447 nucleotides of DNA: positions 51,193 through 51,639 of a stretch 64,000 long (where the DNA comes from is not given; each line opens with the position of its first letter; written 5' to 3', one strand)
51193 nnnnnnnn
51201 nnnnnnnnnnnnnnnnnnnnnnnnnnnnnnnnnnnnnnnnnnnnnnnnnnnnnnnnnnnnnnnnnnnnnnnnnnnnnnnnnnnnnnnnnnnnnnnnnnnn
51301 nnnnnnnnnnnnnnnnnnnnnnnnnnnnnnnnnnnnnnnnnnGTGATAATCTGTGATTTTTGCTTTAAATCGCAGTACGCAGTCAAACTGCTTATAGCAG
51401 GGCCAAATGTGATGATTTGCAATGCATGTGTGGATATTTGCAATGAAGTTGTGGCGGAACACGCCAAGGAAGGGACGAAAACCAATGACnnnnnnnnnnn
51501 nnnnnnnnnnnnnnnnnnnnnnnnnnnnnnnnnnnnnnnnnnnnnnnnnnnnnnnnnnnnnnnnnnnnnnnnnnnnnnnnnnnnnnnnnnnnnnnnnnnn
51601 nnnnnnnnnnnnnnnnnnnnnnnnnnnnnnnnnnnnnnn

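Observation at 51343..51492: Micro-protein mimicking the ClpX N-terminal zinc-binding domain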

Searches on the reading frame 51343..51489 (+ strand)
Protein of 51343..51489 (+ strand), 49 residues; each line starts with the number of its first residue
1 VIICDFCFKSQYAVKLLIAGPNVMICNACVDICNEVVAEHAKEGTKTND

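Call 3: search_protein_families(library=pfam, proteins=[window:51343-51489:+], max_evalue=1)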
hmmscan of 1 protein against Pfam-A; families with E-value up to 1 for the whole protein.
seq(49 aa): 3 families
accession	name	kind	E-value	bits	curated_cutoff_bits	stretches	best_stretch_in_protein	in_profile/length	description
PF06689.19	zf-C4_ClpX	-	1.3e-13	51.1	27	1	3-39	2-39/39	ClpX C4-type zinc finger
PF03860.21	DUF326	-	0.029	14.8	20.4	1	25-35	10-20/21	Domain of Unknown Function (DUF326)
PF10497.14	zf-4CXXC_R1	-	0.038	14.6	22.7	1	3-47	35-80/99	Zinc-finger domain of monoamine-oxidase A repressor R1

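Call 4: search_protein_families(library=phrogs, proteins=[window:51343-51489:+], max_evalue=1)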
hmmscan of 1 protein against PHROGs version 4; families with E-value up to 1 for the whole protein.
seq(49 aa): 3 families
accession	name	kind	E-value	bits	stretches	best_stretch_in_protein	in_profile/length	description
phrog_6797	-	unknown function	2.6e-15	57.6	1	2-42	64-104/107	-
phrog_12435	-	other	1.6e-08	35.4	1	4-39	8-43/65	protease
phrog_5259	-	unknown function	0.015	16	1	4-46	13-58/70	-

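Call 5: search_solved_structures(query=window:51343-51489:+, max_evalue=1, show_alignments=3)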
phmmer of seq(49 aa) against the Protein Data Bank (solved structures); distinct sequences matched with E-value up to 1: 7.
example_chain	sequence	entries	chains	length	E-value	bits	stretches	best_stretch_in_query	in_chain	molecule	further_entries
1ovx_A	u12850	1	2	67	2.6e-13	52.3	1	2-43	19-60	ATP-dependent Clp protease ATP-binding subunit clpX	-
2ds5_A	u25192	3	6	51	2.6e-12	49.2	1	2-40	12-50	ATP-dependent Clp protease ATP-binding subunit clpX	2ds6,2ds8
8e91_A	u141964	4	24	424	4.6e-12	48.4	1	2-43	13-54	ATP-dependent Clp protease ATP-binding subunit ClpX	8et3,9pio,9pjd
9ndj_F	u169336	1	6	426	5.3e-12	48.2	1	2-44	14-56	ATP-dependent Clp protease ATP-binding subunit ClpX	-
2ds7_A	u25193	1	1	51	5.6e-11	45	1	2-39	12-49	ATP-dependent Clp protease ATP-binding subunit clpX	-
6sfw_O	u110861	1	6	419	5.4e-09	38.9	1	3-40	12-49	ATP-dependent Clp protease ATP-binding subunit ClpX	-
6vfs_E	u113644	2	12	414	1.2e-06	31.6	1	4-47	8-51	ATP-dependent Clp protease ATP-binding subunit ClpX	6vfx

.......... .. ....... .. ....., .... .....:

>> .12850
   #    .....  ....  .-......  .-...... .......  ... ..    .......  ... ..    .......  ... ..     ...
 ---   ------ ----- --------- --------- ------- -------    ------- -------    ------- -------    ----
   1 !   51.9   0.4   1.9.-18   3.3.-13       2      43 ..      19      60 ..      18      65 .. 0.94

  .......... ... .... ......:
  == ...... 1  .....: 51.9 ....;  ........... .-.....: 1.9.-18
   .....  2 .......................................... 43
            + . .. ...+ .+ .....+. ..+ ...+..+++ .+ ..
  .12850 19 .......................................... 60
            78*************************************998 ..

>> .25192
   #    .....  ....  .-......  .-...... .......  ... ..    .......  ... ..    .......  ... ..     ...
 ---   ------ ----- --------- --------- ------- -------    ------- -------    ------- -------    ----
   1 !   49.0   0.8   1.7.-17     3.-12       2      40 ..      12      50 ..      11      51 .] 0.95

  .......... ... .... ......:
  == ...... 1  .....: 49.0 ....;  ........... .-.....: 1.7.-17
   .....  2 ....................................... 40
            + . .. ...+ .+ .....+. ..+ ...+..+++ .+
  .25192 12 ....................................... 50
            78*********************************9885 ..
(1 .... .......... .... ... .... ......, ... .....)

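Call 15: search_dna_similar(query=window:51343-51489:+, collection=phages, mode=protein, max_evalue=0.001, max_rows=40)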
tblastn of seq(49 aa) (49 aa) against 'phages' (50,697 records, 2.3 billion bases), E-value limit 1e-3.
Records with a match: 36; places in all: 36; records where one place covers at least 80% of the query: 16.
Best place of each record, by identity: 60-80% 2; <60% 34.
By first word of the organism name: Escherichia 9; Bacteriophage 7; Pseudomonas 5; Listeria 2; Staphylococcus 2; Caulobacter 2; Enterococcus 2; Agrobacterium 2; Bacillus 2; Acinetobacter 2; and 1 more.
By host as written in the record: - 12; Escherichia coli K88 2; Escherichia coli C600 2; Listeria monocytogenes 2; Staphylococcus aureus 2; Caulobacter crescentus CB15 2; Agrobacterium tumefaciens C58 2; Bacillus megaterium str. ATCC 43725 2; and 9 more.
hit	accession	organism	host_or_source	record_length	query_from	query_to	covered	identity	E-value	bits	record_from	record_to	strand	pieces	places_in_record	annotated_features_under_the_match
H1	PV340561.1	Escherichia phage PhiR41_1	Escherichia coli str. K-12 substr. ...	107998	2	48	96%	55.3%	1e-7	50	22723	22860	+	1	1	hypothetical protein (x2)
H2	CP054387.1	Escherichia phage CMS-2020a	Escherichia coli strain SCU-175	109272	2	48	96%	55.3%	1e-7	50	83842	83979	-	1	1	record has no annotation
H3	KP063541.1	Escherichia phage P88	Escherichia coli K88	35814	2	48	96%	51.1%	5e-9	54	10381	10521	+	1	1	carboxylate-amine ligase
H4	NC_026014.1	Escherichia phage P88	Escherichia coli K88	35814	2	48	96%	51.1%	5e-9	54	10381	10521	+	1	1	carboxylate--amine ligase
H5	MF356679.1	Escherichia phage D6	Escherichia coli C600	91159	2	48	96%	51.1%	2e-7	50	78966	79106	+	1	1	hypothetical protein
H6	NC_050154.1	Escherichia phage D6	Escherichia coli C600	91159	2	48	96%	51.1%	2e-7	50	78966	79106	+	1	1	carboxylate--amine ligase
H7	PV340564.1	Escherichia phage PhiR44_2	Escherichia coli C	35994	2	48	96%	48.9%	2e-9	56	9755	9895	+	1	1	hypothetical protein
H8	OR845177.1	Escherichia phage EC22.5-2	Escherichia coli ATCC 25922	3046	1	43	88%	53.5%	1e-10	59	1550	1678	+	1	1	record has no annotation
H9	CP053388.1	Escherichia phage CMS-2020a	Escherichia coli strain SCU-107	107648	2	37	73%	61.1%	7e-7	48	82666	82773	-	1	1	record has no annotation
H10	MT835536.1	Bacteriophage sp.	human fecal samples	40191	2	33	65%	63.6%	1e-4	42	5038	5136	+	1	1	record has no annotation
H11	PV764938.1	Sinorhizobium phage Phosso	Sinohrizobium meliloti NRRL L-50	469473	1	43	88%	46.5%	2e-6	47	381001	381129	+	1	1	ATP-dependent Clp protease ATP-binding subunit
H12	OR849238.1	Listeria phage LM 4-14-1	Listeria monocytogenes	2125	4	43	82%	50.0%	8e-8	51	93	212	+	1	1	record has no annotation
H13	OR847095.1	Listeria phage LM 4-11-1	Listeria monocytogenes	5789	4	43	82%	50.0%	8e-8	51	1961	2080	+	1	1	record has no annotation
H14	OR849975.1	Staphylococcus phage SA 1298 Kay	Staphylococcus aureus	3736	4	45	86%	47.6%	4e-6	46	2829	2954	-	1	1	record has no annotation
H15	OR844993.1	Staphylococcus phage SA 1306 Kay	Staphylococcus aureus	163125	4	45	86%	47.6%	4e-6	46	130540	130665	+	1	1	record has no annotation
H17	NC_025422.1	Caulobacter phage Cr30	Caulobacter crescentus CB15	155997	2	42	84%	48.8%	5e-4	40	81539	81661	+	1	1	hypothetical protein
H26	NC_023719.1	Bacillus phage G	Bacillus megaterium str. ATCC 43725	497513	4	37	69%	52.9%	1e-6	47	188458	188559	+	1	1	258: gp258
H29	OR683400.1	Pseudomonas phage Alize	Pseudomonas aeruginosa F002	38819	1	44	90%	40.0%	5e-5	43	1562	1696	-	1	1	C4-type zinc finger protein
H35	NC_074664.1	Pseudomonas phage BUCT566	Pseudomonas aeruginosa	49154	4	41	78%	42.1%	4e-4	40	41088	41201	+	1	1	ATP-dependent Clp protease ATP-binding subunit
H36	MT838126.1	Bacteriophage sp.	human fecal samples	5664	2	37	73%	44.4%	5e-5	43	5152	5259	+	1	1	record has no annotation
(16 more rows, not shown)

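Call 16: find_homologous_proteins(query=window:51343-51489:+, max_evalue=0.001)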
Query seq(49 aa) (49 aa): 1 proteins with E <= 0.001 among 1 candidates.
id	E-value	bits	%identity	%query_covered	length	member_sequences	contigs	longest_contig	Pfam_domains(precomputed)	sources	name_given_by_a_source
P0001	9.7e-26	105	98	100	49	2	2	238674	PF06689.20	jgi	-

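Call 17: get_annotated_region(hit=H4, flank=2500)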
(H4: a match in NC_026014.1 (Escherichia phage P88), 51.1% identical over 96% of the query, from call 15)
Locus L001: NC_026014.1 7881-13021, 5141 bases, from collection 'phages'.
description: Enterobacteria phage P88, complete genome.
organism: Escherichia phage P88 (NCBI taxid 1567486)
taxonomy: Viruses; Duplodnaviria; Heunggongvirae; Uroviricota; Caudoviricetes; Peduoviridae; Xuanwuvirus; Xuanwuvirus P88
host: Escherichia coli K88; source: -; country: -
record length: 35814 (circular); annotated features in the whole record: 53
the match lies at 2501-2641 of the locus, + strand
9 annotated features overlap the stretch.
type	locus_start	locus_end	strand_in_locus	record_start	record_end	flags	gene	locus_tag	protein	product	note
CDS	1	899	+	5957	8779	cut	-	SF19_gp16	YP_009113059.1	replication endonuclease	-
CDS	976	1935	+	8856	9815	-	-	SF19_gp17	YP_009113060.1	plasmid segregation protein ParM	-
CDS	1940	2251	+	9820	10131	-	-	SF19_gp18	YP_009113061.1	partition protein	recombinase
CDS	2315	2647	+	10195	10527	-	-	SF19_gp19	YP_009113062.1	carboxylate--amine ligase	ATP-dependent Clp protease ATP-binding subunit ClpX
CDS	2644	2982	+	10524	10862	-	-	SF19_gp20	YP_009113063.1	hypothetical protein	-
CDS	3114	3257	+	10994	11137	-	-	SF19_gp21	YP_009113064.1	hypothetical protein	-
CDS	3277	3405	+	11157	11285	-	-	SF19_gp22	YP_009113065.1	hypothetical protein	-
CDS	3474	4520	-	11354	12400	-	-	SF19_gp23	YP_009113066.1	portal protein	PBSX family phage portal protein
CDS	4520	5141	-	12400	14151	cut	-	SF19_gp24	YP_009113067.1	terminase large subunit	-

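Call 18: get_annotated_region(hit=H6, flank=2500)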
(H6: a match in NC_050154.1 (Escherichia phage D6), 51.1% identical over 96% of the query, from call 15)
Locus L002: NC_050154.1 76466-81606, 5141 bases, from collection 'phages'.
description: Escherichia phage D6, complete genome.
organism: Escherichia phage D6 (NCBI taxid 2014434)
taxonomy: Viruses; Duplodnaviria; Heunggongvirae; Uroviricota; Caudoviricetes
host: Escherichia coli C600; source: -; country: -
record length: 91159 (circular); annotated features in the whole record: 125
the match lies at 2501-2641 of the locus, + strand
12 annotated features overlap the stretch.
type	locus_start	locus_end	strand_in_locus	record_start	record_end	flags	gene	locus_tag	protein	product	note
CDS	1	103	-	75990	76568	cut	-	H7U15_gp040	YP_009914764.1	Ref-like RecA filament endonuclease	similar to P1 gene ref; orf87 protein; recombination enhancement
CDS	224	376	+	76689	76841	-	-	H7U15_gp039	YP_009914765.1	hypothetical protein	orf88 protein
CDS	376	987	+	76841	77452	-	-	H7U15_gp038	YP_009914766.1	DUF4406 domain-containing protein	orf89 protein; similar to N-term half gp57 of phage N15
CDS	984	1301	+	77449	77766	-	-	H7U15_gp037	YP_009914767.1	hypothetical protein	orf90 protein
CDS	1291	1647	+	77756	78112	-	-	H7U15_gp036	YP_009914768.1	hypothetical protein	orf91 protein; similar to mEpX2_029 protein of phage mEpX2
CDS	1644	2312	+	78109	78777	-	-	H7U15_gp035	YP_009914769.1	ead/Ea22-like family protein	orf92 protein; similar to gp41 of phage ES18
CDS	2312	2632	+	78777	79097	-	-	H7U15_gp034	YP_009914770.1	carboxylate--amine ligase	orf93 protein; similar to phage gP88 protein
CDS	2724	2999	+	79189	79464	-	-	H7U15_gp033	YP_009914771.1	DUF4752 family protein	orf94 protein; similar to SPN1S_0050 protein of phage SPN1S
CDS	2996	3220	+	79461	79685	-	-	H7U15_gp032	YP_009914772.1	hypothetical protein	orf95 protein; similar to gp47 phage oV10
CDS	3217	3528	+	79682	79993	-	-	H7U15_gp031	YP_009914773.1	hypothetical protein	orf96 protein; similar to mEp213_045 protein phage mEp213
CDS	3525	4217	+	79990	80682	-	-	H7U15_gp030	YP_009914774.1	metallophosphoesterase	similar to P1 gene ppp; orf97 protein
CDS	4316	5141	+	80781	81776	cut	-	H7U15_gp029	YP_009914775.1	HNH endonuclease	similar to P1 gene pdcB; orf98 protein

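Call 19: get_annotated_region(hit=H29, flank=2500)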
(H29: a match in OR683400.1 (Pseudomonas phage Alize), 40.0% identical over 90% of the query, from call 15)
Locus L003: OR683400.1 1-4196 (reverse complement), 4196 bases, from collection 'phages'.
description: Pseudomonas phage Alize, complete genome.
organism: Pseudomonas phage Alize (NCBI taxid 3096999)
taxonomy: Viruses; Duplodnaviria; Heunggongvirae; Uroviricota; Caudoviricetes
host: Pseudomonas aeruginosa F002; source: -; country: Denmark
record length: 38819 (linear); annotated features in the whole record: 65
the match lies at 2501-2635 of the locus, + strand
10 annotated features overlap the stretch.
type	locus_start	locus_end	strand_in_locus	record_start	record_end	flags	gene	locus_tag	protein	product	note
CDS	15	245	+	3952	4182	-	-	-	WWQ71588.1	Arc family DNA-binding protein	label: Arc family DNA-binding protein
CDS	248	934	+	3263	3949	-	-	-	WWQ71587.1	hypothetical protein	label: hypothetical protein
CDS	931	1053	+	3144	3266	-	-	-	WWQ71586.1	hypothetical protein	label: hypothetical protein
CDS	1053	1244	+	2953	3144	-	-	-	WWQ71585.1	hypothetical protein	label: hypothetical protein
CDS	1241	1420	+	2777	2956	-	-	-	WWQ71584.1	hypothetical protein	-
CDS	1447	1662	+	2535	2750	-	-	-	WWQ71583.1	hypothetical protein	-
CDS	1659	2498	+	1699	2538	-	-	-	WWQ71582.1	hypothetical protein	label: hypothetical protein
CDS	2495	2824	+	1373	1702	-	-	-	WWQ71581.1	C4-type zinc finger protein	label: ClpX C4-type zinc finger protein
CDS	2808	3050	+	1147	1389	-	-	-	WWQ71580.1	hypothetical protein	label: hypothetical protein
CDS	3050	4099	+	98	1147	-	-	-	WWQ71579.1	integrase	label: integrase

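Call 20: find_encoding_contigs(protein=P0001, flank=10000, max_places=6)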
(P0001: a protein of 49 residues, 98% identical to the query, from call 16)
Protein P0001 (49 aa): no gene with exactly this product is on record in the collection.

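Call 22: search_protein_families(library=ncbifam, proteins=[window:51343-51489:+, L001:2315-2647:+, L002:2312-2632:+, L003:2495-2824:+], max_evalue=0.01)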
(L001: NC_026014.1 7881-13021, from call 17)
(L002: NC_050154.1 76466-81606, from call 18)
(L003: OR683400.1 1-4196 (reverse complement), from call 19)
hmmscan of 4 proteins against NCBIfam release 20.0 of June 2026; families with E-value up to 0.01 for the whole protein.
seq(49 aa): 2 families
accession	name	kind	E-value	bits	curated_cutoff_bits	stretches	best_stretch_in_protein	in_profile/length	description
NF003745.1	PRK05342.1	equivalog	4.4e-10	39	359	1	3-45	7-49/418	ATP-dependent Clp protease ATP-binding subunit ClpX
TIGR00382.1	clpX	equivalog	4.8e-09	35.7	370.75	1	3-44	10-51/414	ATP-dependent protease ATP-binding subunit ClpX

L001:2315-2647:+ (110 aa): 2 families
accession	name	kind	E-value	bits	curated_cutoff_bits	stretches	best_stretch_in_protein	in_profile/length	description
TIGR00382.1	clpX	equivalog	2e-13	50.2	370.75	1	60-106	6-52/414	ATP-dependent protease ATP-binding subunit ClpX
NF003745.1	PRK05342.1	equivalog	4.8e-13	48.7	359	1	60-106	3-49/418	ATP-dependent Clp protease ATP-binding subunit ClpX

L002:2312-2632:+ (106 aa): 2 families
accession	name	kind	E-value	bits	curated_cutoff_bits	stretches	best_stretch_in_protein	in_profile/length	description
NF003745.1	PRK05342.1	equivalog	4.5e-12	45.5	359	1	63-102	5-44/418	ATP-dependent Clp protease ATP-binding subunit ClpX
TIGR00382.1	clpX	equivalog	1.6e-11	43.8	370.75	1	63-102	8-47/414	ATP-dependent protease ATP-binding subunit ClpX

L003:2495-2824:+ (109 aa): 2 families
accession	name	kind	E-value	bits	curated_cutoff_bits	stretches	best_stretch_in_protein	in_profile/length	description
NF003745.1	PRK05342.1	equivalog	3e-08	32.9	359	1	3-52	5-53/418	ATP-dependent Clp protease ATP-binding subunit ClpX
TIGR00382.1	clpX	equivalog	9.7e-08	31.4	370.75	1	3-52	8-56/414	ATP-dependent protease ATP-binding subunit ClpX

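Call 29: find_related_loci(query=window:51343-51489:+, collection=viral_contigs, flank=6000)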
Query seq(49 aa) (49 aa) in viral_contigs; peptide patterns used: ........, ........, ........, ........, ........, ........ (x = any residue, [..] = any of these).
8 stretches matched a pattern, but none encodes a relative of the query by tblastn (E <= 1e-3).

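Call 36: search_protein_representatives(protein=window:51343-51489:+)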
Query: 49 residues. Proteins with E-value up to 0.001 (for the whole library): 7444; up to 1e-10: 187; up to 1e-30: 0. The best 150 are listed.
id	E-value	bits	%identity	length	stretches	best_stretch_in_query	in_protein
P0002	4.7e-25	101.0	42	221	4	4-43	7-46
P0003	4.8e-23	94.8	45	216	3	3-42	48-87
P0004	6.6e-23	94.4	43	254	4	3-41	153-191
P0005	5.3e-22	91.6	41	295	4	4-40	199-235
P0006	5.2e-21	88.5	42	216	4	3-39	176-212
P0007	1.8e-20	86.8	47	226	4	3-37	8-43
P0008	2.2e-19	83.5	39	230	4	2-39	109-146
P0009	5.9e-19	82.2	58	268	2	2-40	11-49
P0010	9.9e-19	81.5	49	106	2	2-48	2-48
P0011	1.6e-18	80.9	43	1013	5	4-45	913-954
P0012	2.0e-18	80.5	37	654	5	3-49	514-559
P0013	2.5e-18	80.2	49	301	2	2-44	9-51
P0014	2.6e-18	80.2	49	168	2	2-42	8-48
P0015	3.5e-18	79.8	49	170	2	3-41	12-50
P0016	3.5e-18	79.8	51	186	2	3-45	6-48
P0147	1.5e-11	59.2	57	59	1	2-45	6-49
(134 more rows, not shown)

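Call 38: find_encoding_contigs(protein=window:51343-51489:+, flank=10000, max_places=6)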
Protein seq(49 aa) (49 aa): 2 contigs read that carry it; 1 place shown.
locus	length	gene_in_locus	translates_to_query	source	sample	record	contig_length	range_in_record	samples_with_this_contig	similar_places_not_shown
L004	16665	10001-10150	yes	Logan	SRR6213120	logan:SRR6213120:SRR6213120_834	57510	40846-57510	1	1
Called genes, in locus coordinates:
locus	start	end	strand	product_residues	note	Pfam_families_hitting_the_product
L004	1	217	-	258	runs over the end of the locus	-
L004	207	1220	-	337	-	PF23474:Acb1, PF14550:Peptidase_S78_2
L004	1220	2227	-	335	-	PF04233:Phage_Mu_F (weak)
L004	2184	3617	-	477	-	PF06074:Portal_Mu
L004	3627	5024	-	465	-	PF03237:Terminase_6N, PF17289:Terminase_6C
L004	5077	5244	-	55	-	-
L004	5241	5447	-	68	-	-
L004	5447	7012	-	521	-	-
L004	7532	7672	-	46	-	-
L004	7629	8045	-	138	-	-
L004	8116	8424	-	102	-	-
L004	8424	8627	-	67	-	-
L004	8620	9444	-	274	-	-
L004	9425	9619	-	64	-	-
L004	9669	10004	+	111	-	-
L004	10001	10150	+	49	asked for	PF06689:zf-C4_ClpX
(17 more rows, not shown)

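Call 39: find_encoding_contigs(protein=P0147, flank=8000, max_places=6)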
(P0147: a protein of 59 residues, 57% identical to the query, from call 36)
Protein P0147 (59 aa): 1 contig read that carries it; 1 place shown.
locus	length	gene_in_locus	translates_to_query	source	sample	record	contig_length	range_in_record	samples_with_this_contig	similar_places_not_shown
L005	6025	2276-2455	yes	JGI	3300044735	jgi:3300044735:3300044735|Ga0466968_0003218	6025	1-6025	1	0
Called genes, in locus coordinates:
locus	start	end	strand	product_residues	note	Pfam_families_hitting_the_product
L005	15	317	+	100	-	-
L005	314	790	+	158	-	-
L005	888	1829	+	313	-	-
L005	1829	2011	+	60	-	-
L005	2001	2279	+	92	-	-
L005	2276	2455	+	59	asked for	PF06689:zf-C4_ClpX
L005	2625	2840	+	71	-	-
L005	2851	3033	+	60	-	PF07825:Exc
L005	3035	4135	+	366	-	PF09003:Arm-DNA-bind_1, PF22022:Phage_int_M, PF00589:Phage_integrase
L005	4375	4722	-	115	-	-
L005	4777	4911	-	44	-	-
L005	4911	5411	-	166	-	-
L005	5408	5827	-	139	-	-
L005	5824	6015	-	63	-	PF00959:Phage_lysozyme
